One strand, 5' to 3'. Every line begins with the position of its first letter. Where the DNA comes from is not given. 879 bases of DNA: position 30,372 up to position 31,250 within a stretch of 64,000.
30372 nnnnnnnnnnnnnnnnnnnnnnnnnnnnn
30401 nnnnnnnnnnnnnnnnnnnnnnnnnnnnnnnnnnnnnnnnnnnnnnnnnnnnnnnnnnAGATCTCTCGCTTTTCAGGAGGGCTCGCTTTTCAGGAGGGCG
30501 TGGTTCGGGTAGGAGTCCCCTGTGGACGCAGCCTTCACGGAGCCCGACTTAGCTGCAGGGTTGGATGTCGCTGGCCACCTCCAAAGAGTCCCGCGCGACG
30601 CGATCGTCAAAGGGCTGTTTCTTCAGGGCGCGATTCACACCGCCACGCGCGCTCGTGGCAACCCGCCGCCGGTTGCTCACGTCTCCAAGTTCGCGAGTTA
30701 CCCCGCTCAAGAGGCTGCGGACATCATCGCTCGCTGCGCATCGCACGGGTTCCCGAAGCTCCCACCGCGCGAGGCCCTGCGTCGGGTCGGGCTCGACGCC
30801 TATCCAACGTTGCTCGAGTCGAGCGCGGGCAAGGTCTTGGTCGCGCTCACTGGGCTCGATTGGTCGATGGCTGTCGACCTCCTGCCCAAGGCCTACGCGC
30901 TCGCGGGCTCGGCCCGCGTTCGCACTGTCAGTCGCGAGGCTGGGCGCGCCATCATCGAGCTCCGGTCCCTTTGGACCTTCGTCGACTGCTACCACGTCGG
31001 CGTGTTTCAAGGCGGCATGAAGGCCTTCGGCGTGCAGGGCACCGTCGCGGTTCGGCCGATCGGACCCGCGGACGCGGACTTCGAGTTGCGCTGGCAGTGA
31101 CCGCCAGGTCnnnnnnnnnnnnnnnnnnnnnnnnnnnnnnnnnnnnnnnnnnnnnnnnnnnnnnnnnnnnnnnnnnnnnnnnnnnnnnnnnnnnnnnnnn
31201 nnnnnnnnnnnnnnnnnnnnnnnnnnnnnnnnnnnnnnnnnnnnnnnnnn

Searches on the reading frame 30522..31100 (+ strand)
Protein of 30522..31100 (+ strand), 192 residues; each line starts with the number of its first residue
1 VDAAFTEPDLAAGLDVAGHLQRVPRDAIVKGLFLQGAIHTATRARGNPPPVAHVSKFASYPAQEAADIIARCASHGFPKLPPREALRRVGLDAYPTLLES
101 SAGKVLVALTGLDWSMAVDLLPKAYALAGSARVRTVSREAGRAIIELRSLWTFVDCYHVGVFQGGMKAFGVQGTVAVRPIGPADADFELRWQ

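Call 64: search_protein_families(library=pfam, proteins=[window:30522-31100:+], max_evalue=0.000001)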
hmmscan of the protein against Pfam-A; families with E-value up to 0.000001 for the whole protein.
window:30522-31100:+ (192 aa): 1 family
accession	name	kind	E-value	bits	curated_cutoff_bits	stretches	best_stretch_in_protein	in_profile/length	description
PF09536.15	DUF2378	-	1.8e-15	57.6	22.2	1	28-191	7-176/177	Protein of unknown function (DUF2378)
